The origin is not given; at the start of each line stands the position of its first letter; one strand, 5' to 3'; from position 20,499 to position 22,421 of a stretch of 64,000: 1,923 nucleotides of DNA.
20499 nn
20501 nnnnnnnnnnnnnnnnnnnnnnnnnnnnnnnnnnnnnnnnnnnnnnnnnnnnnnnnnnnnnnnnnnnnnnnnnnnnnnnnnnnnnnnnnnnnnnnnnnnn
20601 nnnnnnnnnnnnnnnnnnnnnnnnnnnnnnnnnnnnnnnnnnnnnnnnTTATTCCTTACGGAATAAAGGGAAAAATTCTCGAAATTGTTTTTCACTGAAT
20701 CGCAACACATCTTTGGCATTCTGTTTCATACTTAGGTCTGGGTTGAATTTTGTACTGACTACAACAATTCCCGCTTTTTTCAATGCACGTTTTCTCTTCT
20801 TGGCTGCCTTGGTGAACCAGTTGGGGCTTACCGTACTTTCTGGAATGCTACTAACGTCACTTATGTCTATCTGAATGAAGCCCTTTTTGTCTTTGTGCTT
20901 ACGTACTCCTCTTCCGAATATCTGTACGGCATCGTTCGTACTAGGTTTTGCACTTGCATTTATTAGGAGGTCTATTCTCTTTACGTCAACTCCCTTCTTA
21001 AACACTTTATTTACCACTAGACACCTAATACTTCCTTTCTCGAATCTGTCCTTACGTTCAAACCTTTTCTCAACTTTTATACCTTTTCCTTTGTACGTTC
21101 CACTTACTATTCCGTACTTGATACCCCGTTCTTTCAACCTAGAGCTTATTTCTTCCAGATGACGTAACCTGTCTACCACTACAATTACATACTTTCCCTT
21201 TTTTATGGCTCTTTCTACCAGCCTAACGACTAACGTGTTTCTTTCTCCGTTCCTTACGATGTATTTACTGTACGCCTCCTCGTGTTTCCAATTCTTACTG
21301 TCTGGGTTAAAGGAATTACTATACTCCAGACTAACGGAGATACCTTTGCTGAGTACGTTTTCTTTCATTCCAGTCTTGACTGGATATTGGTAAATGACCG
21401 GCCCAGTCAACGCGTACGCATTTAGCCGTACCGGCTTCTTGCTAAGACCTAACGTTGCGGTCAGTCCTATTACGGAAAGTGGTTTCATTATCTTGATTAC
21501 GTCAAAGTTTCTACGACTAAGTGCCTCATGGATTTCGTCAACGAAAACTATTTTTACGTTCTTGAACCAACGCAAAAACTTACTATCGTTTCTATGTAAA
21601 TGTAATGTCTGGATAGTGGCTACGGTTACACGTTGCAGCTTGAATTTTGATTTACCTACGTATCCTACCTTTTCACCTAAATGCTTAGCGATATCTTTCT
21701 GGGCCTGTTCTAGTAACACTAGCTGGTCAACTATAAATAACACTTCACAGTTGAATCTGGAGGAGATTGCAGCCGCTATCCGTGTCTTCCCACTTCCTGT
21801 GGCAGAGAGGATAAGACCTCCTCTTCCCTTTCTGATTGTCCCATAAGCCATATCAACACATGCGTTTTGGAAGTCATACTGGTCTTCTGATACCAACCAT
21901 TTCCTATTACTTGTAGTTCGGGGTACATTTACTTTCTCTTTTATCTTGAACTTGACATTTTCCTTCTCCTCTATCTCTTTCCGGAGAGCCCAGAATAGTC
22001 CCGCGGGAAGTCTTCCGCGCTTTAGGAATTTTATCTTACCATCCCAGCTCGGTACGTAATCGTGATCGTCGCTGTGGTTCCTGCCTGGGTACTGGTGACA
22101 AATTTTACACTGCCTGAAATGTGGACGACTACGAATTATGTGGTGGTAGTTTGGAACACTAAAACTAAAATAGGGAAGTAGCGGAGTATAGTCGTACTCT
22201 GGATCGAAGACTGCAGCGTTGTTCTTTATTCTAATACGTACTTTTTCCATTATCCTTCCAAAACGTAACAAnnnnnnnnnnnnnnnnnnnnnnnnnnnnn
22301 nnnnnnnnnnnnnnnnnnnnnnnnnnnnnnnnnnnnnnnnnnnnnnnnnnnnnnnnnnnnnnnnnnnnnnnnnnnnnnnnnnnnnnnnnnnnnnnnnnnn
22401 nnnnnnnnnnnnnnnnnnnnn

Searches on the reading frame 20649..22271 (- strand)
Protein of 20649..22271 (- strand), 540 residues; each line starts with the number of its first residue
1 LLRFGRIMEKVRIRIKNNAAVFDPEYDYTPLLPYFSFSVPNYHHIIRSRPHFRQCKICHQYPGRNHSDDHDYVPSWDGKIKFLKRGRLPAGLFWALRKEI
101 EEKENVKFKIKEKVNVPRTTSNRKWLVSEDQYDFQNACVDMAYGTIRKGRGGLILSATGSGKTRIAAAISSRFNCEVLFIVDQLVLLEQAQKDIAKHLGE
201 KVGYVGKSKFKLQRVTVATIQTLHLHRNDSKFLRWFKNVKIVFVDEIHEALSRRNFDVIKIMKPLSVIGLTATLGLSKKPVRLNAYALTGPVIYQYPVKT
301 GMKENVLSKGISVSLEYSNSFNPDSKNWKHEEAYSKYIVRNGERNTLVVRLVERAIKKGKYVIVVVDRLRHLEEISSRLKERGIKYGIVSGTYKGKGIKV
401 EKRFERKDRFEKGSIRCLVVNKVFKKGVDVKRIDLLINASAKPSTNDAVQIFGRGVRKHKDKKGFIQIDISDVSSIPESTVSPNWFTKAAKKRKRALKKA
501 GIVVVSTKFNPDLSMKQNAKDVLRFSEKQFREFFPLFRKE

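Call 7: search_protein_families(library=phrogs, proteins=[window:20649-22271:-], max_evalue=0.01)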
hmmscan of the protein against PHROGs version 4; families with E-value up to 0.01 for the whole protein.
window:20649-22271:- (540 aa): 8 families
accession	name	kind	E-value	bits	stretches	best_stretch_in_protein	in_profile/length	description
phrog_16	-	DNA, RNA and nucleotide metabolism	8.2e-56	190.8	1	21-478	224-612/986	DNA helicase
phrog_9690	-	DNA, RNA and nucleotide metabolism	1.2e-24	87.9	1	223-494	27-289/306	DNA helicase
phrog_16259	-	DNA, RNA and nucleotide metabolism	4.9e-14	53.3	1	75-250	47-236/330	DNA helicase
phrog_16694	-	unknown function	9.1e-06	24.9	1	134-225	278-385/1010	-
phrog_6819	-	DNA, RNA and nucleotide metabolism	4.4e-05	23.1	1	146-249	33-145/645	Holliday junction branch migration helicase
phrog_27490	-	unknown function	0.0024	18.9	1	490-514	14-38/69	-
phrog_6746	-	unknown function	0.0066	17.4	0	176-254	20-101/108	-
phrog_2488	-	DNA, RNA and nucleotide metabolism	0.0077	16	0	132-197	20-94/579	DNA helicase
